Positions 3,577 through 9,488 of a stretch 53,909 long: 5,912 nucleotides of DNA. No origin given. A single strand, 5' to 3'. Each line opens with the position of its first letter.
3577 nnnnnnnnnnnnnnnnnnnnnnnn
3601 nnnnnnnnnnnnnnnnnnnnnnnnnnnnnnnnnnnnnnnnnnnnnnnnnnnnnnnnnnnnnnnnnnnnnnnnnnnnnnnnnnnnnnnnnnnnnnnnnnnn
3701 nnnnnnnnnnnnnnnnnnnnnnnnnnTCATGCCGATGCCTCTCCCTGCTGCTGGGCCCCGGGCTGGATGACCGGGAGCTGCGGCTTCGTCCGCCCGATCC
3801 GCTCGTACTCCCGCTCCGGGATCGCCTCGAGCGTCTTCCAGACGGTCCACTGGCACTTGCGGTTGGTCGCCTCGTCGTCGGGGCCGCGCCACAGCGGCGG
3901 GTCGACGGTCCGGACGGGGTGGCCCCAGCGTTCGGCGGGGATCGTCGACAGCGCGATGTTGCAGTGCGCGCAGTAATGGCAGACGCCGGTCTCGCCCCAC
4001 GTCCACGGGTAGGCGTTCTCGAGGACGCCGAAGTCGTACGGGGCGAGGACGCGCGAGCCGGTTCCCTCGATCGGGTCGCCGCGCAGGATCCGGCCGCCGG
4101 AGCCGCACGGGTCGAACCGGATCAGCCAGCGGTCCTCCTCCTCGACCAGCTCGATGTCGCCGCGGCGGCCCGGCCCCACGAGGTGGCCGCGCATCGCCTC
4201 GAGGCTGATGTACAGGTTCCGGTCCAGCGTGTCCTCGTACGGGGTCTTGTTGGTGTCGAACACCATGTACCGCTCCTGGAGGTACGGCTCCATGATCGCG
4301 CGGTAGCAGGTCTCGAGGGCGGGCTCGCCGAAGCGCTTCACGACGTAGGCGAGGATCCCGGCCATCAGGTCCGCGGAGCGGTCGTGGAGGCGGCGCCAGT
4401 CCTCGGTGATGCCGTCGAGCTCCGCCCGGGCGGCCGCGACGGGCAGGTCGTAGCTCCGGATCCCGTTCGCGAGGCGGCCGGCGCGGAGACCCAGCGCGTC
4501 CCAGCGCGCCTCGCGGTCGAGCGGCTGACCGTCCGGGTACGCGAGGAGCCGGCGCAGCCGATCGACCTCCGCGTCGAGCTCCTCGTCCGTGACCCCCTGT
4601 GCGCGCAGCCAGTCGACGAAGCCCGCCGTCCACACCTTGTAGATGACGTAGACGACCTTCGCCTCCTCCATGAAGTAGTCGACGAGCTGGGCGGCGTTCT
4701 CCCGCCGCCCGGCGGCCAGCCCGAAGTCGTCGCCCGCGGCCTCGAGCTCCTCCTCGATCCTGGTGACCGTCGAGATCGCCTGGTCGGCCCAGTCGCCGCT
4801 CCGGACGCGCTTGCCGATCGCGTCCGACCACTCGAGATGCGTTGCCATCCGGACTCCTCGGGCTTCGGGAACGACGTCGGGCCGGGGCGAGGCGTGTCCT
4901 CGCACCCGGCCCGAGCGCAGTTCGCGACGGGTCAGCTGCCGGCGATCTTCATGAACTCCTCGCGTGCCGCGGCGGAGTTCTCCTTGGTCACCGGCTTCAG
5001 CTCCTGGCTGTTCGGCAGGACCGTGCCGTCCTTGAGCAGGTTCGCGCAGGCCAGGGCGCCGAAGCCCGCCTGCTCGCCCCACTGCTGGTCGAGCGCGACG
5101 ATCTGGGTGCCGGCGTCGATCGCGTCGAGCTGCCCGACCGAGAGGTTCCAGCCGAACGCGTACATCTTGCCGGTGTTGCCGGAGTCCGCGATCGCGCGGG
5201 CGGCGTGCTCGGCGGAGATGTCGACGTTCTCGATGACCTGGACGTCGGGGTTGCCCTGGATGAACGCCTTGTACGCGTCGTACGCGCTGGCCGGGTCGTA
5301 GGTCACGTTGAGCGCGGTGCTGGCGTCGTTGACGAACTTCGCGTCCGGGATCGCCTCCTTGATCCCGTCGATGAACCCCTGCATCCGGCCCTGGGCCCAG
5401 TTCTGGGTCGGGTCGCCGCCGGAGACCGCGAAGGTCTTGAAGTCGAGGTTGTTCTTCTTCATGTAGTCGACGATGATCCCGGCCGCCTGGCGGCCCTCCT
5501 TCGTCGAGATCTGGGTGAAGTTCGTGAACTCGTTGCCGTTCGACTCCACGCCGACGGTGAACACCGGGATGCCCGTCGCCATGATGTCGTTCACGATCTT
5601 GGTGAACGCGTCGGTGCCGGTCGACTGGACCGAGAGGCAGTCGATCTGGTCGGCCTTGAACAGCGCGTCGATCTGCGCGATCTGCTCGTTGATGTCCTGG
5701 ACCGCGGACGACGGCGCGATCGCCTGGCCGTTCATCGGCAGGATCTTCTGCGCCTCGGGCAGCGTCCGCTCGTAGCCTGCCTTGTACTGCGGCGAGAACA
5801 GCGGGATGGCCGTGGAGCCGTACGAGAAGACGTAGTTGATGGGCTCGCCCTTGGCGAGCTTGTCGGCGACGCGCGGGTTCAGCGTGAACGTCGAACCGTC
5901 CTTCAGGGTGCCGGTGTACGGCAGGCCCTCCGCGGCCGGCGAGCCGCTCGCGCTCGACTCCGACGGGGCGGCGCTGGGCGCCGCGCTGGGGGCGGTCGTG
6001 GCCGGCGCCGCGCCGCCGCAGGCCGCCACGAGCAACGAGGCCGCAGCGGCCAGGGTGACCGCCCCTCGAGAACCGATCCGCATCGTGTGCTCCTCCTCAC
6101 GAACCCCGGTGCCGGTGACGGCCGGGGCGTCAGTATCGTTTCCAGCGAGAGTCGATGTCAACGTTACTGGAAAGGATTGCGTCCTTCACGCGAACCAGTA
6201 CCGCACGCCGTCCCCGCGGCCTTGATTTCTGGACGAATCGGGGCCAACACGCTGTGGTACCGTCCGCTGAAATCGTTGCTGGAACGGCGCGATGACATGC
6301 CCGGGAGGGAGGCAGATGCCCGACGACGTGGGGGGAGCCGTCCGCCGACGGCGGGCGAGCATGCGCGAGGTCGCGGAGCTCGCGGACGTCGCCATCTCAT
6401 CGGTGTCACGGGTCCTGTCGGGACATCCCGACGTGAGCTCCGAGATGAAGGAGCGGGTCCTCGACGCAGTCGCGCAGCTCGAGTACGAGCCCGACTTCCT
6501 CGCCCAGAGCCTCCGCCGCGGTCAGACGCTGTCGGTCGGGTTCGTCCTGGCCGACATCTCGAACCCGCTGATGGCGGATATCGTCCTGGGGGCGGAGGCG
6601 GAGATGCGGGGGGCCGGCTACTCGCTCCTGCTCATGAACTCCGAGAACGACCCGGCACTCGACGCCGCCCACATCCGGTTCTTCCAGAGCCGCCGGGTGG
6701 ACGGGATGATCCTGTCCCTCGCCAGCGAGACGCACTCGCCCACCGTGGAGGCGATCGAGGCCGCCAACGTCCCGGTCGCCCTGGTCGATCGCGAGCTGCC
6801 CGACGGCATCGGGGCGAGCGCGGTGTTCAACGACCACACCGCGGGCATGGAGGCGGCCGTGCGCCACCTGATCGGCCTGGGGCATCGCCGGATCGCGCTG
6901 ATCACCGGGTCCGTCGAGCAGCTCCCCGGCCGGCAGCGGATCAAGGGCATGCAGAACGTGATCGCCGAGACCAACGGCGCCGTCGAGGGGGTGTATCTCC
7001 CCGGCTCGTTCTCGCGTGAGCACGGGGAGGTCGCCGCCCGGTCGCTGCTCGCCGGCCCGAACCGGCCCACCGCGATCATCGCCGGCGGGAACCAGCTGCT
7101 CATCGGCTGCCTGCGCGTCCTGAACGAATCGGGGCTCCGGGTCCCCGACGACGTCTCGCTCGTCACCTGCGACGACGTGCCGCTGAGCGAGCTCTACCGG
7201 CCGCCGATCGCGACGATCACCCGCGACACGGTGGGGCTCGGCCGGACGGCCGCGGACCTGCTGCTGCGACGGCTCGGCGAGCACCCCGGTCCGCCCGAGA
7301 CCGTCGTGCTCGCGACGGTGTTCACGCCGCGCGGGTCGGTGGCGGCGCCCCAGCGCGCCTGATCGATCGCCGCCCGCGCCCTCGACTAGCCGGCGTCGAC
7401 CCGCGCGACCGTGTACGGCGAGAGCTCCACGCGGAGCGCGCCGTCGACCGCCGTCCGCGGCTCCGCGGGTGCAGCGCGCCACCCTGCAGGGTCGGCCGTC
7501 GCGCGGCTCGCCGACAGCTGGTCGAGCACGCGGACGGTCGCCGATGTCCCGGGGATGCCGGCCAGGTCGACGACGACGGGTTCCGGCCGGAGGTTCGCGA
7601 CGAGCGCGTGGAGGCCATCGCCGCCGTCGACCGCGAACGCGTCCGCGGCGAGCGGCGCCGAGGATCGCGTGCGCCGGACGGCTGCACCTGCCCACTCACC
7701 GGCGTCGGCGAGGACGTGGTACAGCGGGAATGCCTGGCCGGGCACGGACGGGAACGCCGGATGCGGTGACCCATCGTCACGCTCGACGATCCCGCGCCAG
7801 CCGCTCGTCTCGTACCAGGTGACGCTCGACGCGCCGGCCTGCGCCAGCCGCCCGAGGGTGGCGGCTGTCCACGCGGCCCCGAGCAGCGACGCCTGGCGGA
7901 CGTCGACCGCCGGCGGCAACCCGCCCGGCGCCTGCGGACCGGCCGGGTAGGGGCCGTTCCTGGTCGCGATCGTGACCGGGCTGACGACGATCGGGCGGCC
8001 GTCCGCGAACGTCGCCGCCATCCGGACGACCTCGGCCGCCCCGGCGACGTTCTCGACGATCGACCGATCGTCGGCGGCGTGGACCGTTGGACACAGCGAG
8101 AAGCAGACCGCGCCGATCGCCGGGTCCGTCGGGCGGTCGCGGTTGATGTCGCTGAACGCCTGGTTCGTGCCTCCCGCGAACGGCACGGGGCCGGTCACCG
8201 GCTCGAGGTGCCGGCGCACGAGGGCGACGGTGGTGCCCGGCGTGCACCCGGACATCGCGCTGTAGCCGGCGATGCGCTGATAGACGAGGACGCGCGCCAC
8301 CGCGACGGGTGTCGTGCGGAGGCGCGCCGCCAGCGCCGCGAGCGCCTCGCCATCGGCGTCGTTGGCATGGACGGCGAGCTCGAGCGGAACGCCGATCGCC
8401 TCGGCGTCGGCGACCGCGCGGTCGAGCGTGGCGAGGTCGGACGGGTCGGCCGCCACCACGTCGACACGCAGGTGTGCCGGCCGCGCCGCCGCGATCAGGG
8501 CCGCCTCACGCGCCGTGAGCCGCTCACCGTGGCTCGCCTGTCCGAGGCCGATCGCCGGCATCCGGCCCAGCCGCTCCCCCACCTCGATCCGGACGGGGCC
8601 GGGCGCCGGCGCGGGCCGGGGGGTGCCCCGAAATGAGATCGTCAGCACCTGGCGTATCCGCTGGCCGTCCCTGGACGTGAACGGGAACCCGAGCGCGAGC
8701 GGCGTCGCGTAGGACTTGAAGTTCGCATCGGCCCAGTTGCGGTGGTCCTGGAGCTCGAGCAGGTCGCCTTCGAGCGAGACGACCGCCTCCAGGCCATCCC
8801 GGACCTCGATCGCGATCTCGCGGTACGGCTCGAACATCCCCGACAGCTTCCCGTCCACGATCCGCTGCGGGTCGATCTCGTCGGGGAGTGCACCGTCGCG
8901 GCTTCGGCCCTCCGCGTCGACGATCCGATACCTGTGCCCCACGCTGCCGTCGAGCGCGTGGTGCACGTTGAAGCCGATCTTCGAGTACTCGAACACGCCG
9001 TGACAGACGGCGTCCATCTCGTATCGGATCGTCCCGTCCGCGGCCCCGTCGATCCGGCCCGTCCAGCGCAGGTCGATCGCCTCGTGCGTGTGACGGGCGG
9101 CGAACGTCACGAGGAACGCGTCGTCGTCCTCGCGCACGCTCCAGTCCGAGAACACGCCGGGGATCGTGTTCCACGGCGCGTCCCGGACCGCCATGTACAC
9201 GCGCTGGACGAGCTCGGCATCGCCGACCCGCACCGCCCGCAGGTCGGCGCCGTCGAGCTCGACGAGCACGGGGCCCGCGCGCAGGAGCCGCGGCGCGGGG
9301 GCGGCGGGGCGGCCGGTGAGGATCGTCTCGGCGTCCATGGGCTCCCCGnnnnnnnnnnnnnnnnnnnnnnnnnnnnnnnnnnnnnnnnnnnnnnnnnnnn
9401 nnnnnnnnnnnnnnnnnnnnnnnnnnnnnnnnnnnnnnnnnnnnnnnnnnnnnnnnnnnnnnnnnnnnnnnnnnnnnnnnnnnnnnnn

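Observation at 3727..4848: Unplaced Cys-rich protein family (DPCGSG ... C-x2-C-x2-C ... KCQW) embedded in a sugar ABC operon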

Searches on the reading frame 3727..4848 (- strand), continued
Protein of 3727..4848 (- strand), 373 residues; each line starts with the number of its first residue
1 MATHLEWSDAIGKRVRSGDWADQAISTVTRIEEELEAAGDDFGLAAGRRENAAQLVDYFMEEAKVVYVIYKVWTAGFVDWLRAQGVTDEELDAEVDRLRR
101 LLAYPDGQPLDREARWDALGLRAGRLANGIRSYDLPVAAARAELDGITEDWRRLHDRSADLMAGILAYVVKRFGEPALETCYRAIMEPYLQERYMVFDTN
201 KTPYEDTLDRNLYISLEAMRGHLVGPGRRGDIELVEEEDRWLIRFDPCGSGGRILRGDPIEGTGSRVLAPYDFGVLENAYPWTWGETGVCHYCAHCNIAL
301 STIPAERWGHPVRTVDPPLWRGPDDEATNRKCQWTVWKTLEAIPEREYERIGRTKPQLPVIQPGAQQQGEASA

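Call 107: get_annotated_region(hit=H3, flank=9000)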
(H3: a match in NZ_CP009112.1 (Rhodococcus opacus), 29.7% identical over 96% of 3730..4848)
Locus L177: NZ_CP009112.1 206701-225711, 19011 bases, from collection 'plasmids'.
description: Rhodococcus opacus strain 1CP plasmid pR1CP1, complete sequence
organism: Rhodococcus opacus (NCBI taxid 37919)
taxonomy: Bacteria; Actinomycetota; Actinomycetes; Mycobacteriales; Nocardiaceae; Rhodococcus; Rhodococcus opacus
host: -; source: soil sample, Enrichment culture with 4-chlorophenol and 2,4-dichlorophenol; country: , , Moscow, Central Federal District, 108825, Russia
typing (MOB-suite, as given by PLSDB): mobilizable; relaxase MOBP
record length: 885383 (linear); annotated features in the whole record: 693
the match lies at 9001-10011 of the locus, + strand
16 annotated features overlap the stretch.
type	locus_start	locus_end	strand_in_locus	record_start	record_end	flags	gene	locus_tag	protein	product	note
CDS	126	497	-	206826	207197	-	-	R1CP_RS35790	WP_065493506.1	gamma-glutamyl-gamma-aminobutyrate hydrolase family protein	-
CDS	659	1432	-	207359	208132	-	-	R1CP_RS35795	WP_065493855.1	gamma-glutamyl-gamma-aminobutyrate hydrolase family protein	-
CDS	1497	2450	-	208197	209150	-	glsA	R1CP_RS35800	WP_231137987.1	glutaminase A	GO:0006541 - glutamine metabolic process [Evidence IEA]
CDS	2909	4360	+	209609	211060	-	-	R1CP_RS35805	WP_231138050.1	APC family permease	-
CDS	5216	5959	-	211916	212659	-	-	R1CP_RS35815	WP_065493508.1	FCD domain-containing protein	-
CDS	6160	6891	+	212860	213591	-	-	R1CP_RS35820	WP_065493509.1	SDR family oxidoreductase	-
CDS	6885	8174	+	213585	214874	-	-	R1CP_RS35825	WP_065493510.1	DUF1116 domain-containing protein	-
CDS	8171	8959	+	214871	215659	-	-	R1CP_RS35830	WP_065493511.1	SDR family oxidoreductase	-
CDS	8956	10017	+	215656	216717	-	-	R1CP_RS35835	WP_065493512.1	hypothetical protein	-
CDS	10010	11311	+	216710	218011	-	-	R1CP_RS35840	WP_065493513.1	glutamine synthetase family protein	GO:0006542 - glutamine biosynthetic process [Evidence IEA]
CDS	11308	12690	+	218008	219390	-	-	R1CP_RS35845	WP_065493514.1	glutamine synthetase family protein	GO:0006542 - glutamine biosynthetic process [Evidence IEA]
CDS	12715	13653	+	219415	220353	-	-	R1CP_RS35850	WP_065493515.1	alpha/beta hydrolase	-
CDS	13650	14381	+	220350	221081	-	-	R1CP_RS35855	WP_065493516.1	SDR family oxidoreductase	-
CDS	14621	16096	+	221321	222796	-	-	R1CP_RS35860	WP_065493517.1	NAD(P)/FAD-dependent oxidoreductase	-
CDS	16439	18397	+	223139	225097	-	acs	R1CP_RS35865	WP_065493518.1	acetate--CoA ligase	GO:0019427 - acetyl-CoA biosynthetic process from acetate [Evidence IEA]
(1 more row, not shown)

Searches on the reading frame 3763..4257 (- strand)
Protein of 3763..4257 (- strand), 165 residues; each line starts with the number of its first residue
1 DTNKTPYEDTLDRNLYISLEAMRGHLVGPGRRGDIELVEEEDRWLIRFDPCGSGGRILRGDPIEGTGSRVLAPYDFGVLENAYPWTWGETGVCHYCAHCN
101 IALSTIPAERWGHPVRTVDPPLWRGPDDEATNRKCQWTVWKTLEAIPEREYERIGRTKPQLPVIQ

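Call 72: predict_structure(alignment_id=A3)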
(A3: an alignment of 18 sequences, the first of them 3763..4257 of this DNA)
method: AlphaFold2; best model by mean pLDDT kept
length: 165 residues; sequences in the alignment: 18
mean_pLDDT: 87.5   pTM: 0.83
mean pLDDT of the five models: 87.5, 87.4, 86.7, 85.5, 84.2
residues with pLDDT >= 90: 94; 70-90: 57; 50-70: 13; < 50: 1
segments of 3 or more residues with pLDDT < 50: none
pLDDT, mean of each block of 10 residues (from residue 1): 85 90 70 85 89 78 85 91 95 92 92 91 92 91 95 92 60
secondary structure, 60 per line:
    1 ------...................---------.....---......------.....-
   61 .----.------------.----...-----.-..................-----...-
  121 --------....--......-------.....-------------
elements in order: H7-25 E35-39 E43-48 H55-59 H94-111 E117-119 H129-132 E135-140 H148-152

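Call 76: fold_search(model_id=the predicted structure, library=pdb)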
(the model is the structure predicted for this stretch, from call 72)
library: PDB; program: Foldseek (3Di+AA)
matches with E <= 10: 169; with E <= 0.001: 0
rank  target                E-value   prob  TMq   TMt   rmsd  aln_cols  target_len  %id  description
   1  4x9l                  6.4e-01  0.04  0.18  0.16  13.5       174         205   13  N-terminal domain of Heat shock protein 90 from Oryza sativa (released 2015-06-10)
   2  6jfw_A                6.8e-01  0.07  0.23  0.25   8.5       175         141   11  Crystal structure of PA0833 periplasmic domain from Pseudomonas aeruginosa reveals an unexpected enlarged peptidoglyca (released 2019-03-20)
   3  2k1s_MODEL_1_A        8.2e-01  0.07  0.22  0.24  12.2       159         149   14  Solution NMR structure of the folded C-terminal fragment of YiaD from Escherichia coli. Northeast Structural G (released 2008-05-13)
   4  3wpw_A                8.2e-01  0.06  0.22  0.24  10.2       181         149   13  Structure of PomBc5, a periplasmic fragment of PomB from Vibrio (released 2014-09-10)
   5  4zki_A                9.8e-01  0.08  0.23  0.18   8.9       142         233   10  The crystal structure of Histidine Kinase YycG with ADP (released 2016-05-04)
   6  8egq                  1.1e+00  0.08  0.25  0.15  11.2       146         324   11  Branched chain ketoacid dehydrogenase kinase complexes (released 2023-03-08)
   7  3crk_B                1.4e+00  0.09  0.26  0.15   7.2       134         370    7  Crystal structure of the PDHK2-L2 complex. (released 2008-04-29)
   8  3khn_B                1.5e+00  0.06  0.24  0.24   8.1       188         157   11  Crystal structure of putative MotB like protein DVU_2228 from Desulfovibrio vulgaris. (released 2009-12-01)
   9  2q8g                  1.6e+00  0.04  0.25  0.14  12.7       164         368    7  Structure of pyruvate dehydrogenase kinase isoform 1 in complex with glucose-lowering drug AZD7545 (released 2007-07-24)
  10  2q8f                  1.7e+00  0.06  0.24  0.14  11.6       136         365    9  Structure of pyruvate dehydrogenase kinase isoform 1 (released 2007-07-24)
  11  8egf                  1.8e+00  0.06  0.25  0.15   8.9       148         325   10  Branched chain ketoacid dehydrogenase kinase in complex with inhibitor (released 2023-03-08)
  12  3tz5                  1.9e+00  0.06  0.25  0.17   8.1       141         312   13  Crystal structure of branched-chain alpha-ketoacid dehydrogenase kinase/phenylbutyrate complex with ADP (released 2012-10-03)
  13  5h22                  1.9e+00  0.03  0.20  0.16  15.1       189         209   12  Hsp90 alpha N-terminal domain in complex with an inhibitor (released 2017-10-11)
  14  7k9v_A                1.9e+00  0.01  0.14  0.12  14.9       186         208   11  Cryptococcus neoformans Hsp90 nucleotide binding domain in complex with BUCMD00452 (released 2021-01-27)
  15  4u7o_A                2.1e+00  0.06  0.23  0.18   8.9       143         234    8  Active histidine kinase bound with ATP (released 2015-09-02)
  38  9n2k_B                3.8e+00  0.04  0.29  0.16  13.6       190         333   12  N-terminal domain of Bacillus subtilis MutL bound to ADP (released 2026-01-07)
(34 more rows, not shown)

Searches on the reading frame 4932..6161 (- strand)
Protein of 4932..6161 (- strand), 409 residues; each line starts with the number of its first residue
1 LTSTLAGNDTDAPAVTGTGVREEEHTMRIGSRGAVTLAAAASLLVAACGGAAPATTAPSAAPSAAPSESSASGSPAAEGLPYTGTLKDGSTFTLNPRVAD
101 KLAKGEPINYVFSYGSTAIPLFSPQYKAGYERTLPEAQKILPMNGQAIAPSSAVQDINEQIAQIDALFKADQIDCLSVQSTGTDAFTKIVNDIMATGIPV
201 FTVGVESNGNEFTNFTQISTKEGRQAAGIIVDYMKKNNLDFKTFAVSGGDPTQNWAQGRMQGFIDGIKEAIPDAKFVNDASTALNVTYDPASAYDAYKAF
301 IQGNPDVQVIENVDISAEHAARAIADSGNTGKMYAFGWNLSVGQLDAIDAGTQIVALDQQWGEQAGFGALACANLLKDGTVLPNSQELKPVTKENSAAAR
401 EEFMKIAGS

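Call 16: search_protein_families(library=pfam, proteins=[window:4932-6161:-], max_evalue=0.001)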
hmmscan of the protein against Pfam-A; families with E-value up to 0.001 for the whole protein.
window:4932-6161:- (409 aa): 1 family
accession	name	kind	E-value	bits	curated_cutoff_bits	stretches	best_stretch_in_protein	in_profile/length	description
PF13407.12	Peripla_BP_4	-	1.4e-24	87.5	35.1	1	136-377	22-255/258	Periplasmic binding protein domain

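Call 49: search_protein_families(library=ncbifam, proteins=[window:4932-6161:-], max_evalue=0.00001)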
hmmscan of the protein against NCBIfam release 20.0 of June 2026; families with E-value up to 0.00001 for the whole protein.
window:4932-6161:- (409 aa): 1 family
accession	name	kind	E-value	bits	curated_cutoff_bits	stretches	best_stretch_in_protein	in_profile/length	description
NF052284.1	rhzpin_SBP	equivalog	2.2e-10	40.1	420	1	133-360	22-239/289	rhizopine catabolism ABC transporter substrate-binding protein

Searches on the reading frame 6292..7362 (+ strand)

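Call 16: search_protein_families(library=pfam, proteins=[window:6292-7362:+], max_evalue=0.001)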
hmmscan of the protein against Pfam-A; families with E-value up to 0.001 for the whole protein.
window:6292-7362:+ (356 aa): 4 families
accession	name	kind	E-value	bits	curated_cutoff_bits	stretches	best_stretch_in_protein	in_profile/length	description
PF13377.12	Peripla_BP_3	-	1.7e-34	119.8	26.5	1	190-350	1-167/167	Periplasmic binding protein-like domain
PF00532.27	Peripla_BP_1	-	3.8e-24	86.1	22.2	1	80-328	2-261/281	Periplasmic binding proteins and sugar binding domain of LacI family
PF13407.12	Peripla_BP_4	-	4.9e-16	59.5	35.1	1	82-326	1-252/258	Periplasmic binding protein domain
PF00356.27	LacI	-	2.9e-13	49.8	27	1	23-68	1-46/46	Bacterial regulatory proteins, lacI family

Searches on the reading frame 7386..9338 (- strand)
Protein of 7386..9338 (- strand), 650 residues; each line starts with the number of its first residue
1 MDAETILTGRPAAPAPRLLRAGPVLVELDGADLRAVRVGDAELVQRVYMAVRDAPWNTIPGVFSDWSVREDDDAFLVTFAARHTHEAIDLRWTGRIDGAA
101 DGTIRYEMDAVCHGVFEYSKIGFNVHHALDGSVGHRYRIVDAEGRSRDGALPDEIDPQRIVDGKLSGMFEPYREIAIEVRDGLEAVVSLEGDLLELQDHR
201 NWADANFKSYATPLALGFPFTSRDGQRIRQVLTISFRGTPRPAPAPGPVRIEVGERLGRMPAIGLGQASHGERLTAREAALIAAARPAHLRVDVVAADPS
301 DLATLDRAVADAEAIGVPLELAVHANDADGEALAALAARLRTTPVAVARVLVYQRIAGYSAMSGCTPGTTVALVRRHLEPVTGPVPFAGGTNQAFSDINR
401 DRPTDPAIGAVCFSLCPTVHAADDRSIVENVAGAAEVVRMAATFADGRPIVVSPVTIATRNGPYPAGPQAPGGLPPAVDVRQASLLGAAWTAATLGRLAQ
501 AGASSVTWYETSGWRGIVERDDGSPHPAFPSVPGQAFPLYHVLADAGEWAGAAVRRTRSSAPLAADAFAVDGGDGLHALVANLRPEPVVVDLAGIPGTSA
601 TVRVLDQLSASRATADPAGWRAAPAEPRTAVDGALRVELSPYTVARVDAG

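Call 16: search_protein_families(library=pfam, proteins=[window:7386-9338:-], max_evalue=0.001)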
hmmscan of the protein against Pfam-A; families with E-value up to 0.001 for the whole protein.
window:7386-9338:- (650 aa): 0 families

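Call 49: search_protein_families(library=ncbifam, proteins=[window:7386-9338:-], max_evalue=0.00001)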
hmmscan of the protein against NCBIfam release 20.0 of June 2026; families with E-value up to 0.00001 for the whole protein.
window:7386-9338:- (650 aa): 1 family
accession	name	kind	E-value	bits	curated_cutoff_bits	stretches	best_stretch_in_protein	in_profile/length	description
NF049900.1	ApionLctnaseApnL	equivalog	1.2e-68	232.1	750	1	10-592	9-593/595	D-apionate lactonase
